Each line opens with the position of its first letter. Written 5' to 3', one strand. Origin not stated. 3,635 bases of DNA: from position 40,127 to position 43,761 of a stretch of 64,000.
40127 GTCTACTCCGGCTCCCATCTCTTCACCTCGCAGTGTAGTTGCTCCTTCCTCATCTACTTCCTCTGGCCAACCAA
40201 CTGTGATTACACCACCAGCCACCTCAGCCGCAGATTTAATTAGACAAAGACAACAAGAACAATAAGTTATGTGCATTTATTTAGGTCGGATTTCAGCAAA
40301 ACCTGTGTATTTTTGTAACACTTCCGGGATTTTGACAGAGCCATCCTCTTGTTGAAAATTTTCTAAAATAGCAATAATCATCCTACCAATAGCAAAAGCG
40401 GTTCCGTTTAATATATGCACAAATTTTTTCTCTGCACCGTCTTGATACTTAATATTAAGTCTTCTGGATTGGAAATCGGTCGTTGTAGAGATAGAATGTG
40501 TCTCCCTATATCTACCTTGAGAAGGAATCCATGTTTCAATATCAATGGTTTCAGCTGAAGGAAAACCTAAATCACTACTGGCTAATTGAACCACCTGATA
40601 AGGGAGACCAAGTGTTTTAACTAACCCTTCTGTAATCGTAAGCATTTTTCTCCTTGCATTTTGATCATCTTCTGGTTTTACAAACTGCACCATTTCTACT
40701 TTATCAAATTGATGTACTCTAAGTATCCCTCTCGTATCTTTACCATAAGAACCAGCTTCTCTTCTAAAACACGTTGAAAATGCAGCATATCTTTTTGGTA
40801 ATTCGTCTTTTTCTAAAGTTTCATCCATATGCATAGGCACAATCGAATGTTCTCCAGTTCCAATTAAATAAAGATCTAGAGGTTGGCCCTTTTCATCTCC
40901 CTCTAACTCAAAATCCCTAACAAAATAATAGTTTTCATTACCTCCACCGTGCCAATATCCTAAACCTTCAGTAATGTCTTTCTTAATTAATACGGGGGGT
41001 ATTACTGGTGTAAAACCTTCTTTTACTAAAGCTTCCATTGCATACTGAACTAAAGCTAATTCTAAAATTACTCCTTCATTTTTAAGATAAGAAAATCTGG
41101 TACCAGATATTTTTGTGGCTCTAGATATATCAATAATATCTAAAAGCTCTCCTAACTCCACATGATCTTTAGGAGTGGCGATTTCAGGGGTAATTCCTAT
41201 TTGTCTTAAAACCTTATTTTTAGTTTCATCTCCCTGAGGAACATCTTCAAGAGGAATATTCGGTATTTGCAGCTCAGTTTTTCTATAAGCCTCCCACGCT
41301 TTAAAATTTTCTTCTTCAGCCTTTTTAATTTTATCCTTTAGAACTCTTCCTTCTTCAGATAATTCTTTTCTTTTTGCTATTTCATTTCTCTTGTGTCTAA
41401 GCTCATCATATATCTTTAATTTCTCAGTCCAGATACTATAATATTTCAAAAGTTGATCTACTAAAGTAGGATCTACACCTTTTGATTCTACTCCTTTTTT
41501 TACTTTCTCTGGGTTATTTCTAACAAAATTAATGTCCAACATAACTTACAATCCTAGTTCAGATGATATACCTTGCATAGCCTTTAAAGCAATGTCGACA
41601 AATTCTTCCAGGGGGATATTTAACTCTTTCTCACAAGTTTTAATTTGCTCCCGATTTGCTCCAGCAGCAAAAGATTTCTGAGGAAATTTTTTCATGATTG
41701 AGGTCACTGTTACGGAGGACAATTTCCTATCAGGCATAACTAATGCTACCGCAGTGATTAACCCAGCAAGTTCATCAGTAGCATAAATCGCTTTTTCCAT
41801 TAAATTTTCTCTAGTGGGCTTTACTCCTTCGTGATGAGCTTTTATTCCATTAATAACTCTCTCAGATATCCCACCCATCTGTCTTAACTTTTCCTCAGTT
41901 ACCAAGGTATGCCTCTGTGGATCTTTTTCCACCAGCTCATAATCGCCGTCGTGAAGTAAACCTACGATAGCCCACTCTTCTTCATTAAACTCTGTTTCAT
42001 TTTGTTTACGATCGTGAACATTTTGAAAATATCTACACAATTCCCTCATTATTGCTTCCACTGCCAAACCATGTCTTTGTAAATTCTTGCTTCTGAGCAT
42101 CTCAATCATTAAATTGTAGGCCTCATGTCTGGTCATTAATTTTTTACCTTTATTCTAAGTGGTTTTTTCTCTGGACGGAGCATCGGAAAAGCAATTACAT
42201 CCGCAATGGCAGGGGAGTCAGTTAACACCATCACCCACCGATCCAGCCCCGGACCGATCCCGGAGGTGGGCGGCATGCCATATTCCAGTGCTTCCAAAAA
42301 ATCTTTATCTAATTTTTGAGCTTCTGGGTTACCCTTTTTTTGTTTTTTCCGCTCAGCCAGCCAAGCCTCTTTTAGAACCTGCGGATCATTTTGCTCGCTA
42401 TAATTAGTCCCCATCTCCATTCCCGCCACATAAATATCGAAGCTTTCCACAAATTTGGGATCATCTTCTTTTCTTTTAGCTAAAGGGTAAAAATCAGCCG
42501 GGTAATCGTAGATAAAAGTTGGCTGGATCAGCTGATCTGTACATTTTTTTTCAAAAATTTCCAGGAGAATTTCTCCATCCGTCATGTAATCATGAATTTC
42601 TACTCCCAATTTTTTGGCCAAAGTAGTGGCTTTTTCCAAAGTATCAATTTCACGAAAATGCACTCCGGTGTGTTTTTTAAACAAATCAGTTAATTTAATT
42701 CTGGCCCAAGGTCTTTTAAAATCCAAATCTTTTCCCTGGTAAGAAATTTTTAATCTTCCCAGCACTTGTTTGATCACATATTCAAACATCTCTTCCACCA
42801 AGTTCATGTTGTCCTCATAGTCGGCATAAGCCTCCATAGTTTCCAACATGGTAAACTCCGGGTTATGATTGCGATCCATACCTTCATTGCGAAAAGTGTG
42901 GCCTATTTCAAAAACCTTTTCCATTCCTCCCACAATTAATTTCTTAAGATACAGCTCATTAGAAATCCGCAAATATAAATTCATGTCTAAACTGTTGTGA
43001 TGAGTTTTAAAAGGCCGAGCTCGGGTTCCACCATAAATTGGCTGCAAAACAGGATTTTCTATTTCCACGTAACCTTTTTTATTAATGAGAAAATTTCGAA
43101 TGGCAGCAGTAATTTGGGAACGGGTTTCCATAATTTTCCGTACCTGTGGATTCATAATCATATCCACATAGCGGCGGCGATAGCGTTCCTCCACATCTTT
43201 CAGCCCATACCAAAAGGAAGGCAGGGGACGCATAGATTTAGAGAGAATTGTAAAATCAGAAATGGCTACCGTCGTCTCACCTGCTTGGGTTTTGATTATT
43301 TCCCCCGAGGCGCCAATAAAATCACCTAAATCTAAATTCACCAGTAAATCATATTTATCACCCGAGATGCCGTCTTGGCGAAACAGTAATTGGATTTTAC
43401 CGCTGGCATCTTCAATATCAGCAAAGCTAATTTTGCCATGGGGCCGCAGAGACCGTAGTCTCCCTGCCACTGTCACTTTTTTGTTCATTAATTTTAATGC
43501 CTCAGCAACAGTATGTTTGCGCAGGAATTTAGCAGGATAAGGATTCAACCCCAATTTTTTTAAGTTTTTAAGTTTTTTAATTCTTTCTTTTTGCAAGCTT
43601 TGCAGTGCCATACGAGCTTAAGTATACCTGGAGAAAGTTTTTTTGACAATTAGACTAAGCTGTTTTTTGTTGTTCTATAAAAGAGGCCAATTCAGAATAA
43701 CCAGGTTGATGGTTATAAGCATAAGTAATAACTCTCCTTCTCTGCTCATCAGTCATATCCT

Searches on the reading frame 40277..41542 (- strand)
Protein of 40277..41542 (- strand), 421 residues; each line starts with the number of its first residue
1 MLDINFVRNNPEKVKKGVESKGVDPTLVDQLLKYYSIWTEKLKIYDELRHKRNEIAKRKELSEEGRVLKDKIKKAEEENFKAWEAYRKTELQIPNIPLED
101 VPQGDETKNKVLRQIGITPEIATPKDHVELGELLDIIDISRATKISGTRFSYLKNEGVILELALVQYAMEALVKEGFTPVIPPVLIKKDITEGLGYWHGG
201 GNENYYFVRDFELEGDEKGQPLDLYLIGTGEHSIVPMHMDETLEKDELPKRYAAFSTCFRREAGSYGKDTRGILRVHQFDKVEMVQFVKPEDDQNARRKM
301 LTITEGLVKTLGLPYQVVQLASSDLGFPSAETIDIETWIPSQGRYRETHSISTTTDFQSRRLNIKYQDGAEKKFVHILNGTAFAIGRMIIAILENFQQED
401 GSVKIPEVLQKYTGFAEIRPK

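Call 26: search_protein_families(library=pfam, proteins=[window:40277-41542:-], max_evalue=0.001)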
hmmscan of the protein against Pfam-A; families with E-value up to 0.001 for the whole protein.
window:40277-41542:- (421 aa): 2 families
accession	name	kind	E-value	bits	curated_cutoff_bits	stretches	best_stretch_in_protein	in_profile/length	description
PF00587.30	tRNA-synt_2b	-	3.2e-37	128.8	29.3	1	223-396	10-179/179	tRNA synthetase class II core domain (G, H, P, S and T)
PF02403.27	Seryl_tRNA_N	-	1.3e-16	61.2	28.2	1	1-97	1-108/108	Seryl-tRNA synthetase N-terminal domain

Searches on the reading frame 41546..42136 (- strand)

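Call 56: search_protein_families(library=pfam, proteins=[window:41546-42136:-], max_evalue=0.001)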
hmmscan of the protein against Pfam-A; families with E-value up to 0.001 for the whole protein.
window:41546-42136:- (196 aa): 1 family
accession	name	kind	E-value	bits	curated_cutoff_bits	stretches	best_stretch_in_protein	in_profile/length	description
PF01966.28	HD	-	1.6e-06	28.8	22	1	21-114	3-104/116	HD domain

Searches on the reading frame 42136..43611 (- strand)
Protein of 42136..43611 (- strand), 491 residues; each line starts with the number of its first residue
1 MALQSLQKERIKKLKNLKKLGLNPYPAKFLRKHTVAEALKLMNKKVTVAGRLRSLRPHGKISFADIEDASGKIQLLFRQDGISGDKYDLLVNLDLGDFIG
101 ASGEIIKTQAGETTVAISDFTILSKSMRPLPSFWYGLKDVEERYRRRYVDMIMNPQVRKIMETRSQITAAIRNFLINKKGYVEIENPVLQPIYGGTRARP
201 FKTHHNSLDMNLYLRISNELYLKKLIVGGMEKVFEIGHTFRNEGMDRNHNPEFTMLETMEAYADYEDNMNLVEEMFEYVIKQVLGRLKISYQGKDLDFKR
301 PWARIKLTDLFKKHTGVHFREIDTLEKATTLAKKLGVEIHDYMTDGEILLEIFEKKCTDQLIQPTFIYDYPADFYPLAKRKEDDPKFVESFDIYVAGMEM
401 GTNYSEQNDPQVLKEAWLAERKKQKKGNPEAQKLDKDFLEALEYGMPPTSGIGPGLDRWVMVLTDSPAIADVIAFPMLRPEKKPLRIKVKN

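Call 26: search_protein_families(library=pfam, proteins=[window:42136-43611:-], max_evalue=0.001)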
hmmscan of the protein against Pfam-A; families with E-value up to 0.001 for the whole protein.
window:42136-43611:- (491 aa): 3 families
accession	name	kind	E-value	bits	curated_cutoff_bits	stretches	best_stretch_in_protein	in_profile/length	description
PF00152.25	tRNA-synt_2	-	6.3e-86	288.7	25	1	140-478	2-307/308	tRNA synthetases class II (D, K and N)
PF01336.31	tRNA_anti-codon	-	9.1e-14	51.6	27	1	46-123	1-75/75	OB-fold nucleic acid binding domain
PF01409.25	tRNA-synt_2d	-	0.00052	20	19.8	0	232-306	104-177/246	tRNA synthetases class II core domain (F)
